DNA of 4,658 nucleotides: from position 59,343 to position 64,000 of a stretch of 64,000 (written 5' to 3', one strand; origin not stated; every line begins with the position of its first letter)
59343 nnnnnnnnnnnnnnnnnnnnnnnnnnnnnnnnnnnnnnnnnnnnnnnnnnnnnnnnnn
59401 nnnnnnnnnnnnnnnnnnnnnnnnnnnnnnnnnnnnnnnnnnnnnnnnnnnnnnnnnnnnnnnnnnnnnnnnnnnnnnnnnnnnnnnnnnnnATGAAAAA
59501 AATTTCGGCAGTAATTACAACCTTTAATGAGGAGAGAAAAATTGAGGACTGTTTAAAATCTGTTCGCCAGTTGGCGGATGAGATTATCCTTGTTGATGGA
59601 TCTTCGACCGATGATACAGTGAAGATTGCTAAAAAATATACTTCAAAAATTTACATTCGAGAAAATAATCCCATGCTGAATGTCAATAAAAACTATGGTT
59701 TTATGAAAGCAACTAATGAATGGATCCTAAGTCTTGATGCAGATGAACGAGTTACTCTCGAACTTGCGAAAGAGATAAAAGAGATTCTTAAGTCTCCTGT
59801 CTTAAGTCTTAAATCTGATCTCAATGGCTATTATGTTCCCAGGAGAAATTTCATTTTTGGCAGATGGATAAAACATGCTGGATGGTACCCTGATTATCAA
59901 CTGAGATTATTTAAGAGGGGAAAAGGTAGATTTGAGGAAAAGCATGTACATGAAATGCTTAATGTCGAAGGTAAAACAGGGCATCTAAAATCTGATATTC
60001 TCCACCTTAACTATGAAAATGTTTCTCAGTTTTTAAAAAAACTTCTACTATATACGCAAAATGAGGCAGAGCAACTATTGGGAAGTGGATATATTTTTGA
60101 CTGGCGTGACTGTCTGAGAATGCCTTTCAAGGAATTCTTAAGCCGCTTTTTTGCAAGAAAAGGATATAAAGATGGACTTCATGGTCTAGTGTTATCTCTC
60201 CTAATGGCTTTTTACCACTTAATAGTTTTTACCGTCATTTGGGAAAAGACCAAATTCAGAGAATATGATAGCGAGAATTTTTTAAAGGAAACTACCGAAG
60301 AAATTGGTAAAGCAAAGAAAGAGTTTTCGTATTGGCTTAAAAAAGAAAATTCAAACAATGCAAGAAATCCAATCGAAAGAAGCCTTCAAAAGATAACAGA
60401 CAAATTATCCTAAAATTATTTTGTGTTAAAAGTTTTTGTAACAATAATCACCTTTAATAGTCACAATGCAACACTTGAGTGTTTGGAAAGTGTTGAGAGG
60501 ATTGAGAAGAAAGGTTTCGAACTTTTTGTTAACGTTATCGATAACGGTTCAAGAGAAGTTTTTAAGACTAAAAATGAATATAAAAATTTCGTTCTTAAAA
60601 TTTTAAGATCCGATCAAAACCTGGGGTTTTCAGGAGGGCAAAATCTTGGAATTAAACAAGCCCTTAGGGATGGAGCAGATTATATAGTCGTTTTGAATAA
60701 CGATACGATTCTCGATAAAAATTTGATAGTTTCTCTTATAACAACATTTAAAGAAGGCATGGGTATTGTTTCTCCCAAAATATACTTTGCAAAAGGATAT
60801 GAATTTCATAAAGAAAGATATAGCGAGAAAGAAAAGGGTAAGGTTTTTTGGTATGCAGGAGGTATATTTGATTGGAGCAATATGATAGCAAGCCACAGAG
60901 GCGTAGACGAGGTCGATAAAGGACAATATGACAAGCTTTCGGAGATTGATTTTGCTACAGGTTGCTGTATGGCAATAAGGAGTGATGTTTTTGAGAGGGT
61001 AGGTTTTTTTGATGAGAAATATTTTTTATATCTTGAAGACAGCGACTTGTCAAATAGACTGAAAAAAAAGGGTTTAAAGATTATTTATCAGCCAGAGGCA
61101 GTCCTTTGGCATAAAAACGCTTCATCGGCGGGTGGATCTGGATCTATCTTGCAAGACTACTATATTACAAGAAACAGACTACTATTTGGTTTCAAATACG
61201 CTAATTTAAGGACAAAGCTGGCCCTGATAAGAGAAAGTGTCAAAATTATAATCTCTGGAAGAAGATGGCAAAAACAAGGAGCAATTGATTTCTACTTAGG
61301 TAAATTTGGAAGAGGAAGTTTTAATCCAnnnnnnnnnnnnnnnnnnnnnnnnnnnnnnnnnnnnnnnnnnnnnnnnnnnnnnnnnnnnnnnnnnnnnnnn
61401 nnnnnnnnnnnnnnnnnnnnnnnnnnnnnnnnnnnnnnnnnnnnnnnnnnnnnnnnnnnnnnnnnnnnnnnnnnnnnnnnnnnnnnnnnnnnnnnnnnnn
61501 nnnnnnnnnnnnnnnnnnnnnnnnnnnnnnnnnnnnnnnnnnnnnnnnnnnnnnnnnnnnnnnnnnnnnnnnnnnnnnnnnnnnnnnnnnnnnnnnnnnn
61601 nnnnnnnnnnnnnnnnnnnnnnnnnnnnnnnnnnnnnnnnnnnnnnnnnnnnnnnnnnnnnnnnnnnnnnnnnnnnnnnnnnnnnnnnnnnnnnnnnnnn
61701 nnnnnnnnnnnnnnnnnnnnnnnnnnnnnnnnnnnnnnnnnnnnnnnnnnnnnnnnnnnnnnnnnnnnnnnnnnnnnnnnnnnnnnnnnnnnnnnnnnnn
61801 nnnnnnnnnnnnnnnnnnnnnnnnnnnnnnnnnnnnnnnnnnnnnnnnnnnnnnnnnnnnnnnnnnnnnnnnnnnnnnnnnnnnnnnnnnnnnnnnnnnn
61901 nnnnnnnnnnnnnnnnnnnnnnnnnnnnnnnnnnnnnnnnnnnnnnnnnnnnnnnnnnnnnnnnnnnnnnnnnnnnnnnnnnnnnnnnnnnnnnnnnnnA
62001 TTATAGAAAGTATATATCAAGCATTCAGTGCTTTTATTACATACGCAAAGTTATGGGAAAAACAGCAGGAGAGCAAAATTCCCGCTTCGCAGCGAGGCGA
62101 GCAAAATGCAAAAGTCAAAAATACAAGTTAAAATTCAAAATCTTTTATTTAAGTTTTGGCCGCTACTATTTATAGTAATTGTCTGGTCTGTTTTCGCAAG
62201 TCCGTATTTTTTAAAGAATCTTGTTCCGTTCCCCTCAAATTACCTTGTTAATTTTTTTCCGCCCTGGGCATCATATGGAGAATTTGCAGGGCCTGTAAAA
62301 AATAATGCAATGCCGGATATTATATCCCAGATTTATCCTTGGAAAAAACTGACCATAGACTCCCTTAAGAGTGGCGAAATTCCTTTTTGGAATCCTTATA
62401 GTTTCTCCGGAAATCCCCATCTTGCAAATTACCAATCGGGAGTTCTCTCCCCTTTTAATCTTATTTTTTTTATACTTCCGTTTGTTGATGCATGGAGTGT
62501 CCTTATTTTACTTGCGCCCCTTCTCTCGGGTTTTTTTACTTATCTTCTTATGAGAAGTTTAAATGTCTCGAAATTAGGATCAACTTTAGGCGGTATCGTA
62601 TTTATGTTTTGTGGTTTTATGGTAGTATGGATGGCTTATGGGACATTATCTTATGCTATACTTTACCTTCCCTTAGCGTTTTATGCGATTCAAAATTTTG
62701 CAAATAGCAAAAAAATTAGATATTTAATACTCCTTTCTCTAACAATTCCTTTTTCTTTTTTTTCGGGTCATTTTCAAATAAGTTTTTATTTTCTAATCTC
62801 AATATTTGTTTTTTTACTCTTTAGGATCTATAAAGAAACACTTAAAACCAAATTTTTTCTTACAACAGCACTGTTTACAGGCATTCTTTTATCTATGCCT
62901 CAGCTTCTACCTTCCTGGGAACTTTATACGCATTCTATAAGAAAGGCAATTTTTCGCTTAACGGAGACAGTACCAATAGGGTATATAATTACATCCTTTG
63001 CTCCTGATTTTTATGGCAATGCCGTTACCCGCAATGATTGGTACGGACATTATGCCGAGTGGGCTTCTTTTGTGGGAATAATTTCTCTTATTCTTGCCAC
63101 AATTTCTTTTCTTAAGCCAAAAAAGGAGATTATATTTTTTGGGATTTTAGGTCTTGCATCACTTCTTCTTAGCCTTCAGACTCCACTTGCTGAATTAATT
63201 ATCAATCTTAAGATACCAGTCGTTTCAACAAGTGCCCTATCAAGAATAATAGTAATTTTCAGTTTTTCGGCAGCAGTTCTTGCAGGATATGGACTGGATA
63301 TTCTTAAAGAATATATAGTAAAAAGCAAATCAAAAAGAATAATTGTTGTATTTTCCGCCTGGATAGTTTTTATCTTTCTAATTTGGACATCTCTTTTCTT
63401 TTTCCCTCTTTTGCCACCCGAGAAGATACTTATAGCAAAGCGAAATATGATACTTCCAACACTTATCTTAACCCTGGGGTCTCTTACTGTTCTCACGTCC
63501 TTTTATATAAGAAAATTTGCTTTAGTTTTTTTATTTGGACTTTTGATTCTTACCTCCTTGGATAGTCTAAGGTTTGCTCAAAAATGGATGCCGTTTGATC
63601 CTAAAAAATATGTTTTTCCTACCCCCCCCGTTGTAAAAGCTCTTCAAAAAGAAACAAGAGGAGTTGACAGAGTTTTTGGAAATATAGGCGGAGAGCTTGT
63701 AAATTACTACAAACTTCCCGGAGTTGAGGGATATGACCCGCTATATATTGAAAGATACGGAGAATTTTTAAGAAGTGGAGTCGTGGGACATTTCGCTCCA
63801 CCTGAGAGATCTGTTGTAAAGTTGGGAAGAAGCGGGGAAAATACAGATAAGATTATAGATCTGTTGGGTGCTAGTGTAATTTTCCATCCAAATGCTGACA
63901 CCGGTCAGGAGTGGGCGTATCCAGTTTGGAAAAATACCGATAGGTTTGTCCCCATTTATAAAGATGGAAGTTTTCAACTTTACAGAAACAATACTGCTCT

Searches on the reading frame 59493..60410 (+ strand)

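Call 15: search_protein_families(library=pfam, proteins=[window:59493-60410:+], max_evalue=0.001)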
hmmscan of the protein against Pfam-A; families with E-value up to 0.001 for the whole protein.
window:59493-60410:+ (306 aa): 3 families
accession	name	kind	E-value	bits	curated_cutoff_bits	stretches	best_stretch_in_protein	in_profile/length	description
PF00535.33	Glycos_transf_2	-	1.3e-20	74.4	23.3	1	5-93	1-97/168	Glycosyl transferase family 2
PF13704.12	Glyco_tranf_2_4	-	0.00014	22.7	27.5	1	12-91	2-88/98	Glycosyl transferase family 2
PF10111.15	Glyco_tranf_2_2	-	0.00036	20.6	27.3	1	6-100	2-107/276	Glycosyltransferase like family 2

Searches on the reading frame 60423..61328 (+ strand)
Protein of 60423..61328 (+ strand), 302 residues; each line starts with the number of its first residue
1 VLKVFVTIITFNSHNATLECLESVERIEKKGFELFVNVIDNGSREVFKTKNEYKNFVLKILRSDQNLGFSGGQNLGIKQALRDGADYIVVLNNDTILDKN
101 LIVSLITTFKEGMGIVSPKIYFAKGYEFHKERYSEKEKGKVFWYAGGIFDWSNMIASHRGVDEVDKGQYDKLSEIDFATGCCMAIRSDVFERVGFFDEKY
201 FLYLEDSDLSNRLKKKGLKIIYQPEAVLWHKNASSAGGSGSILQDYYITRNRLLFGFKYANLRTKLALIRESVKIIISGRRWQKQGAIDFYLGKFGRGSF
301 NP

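Call 15: search_protein_families(library=pfam, proteins=[window:60423-61328:+], max_evalue=0.001)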
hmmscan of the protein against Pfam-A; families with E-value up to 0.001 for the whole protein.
window:60423-61328:+ (302 aa): 5 families
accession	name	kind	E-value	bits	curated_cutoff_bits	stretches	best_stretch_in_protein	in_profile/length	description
PF00535.33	Glycos_transf_2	-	4.8e-16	59.6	23.3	1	6-193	2-167/168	Glycosyl transferase family 2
PF13641.12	Glyco_tranf_2_3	-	1.4e-15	58.4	27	1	5-235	4-216/230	Glycosyltransferase like family 2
PF13632.12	Glyco_trans_2_3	-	2.3e-07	31.3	27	1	168-258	62-144/198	Glycosyl transferase family group 2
PF13506.12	Glyco_transf_21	-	1.2e-05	25.3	21.7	0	171-231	95-155/174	Glycosyl transferase family 21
PF02709.20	Glyco_transf_7C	-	0.00014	21.9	23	1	178-220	19-62/78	N-terminal domain of galactosyltransferase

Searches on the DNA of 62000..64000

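Call 51: search_rna_families(source=window, start=62000, end=64000, threshold=evalue, max_evalue=0.1)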
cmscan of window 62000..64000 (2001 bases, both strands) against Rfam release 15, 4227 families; matches with E-value up to 0.1: 0.
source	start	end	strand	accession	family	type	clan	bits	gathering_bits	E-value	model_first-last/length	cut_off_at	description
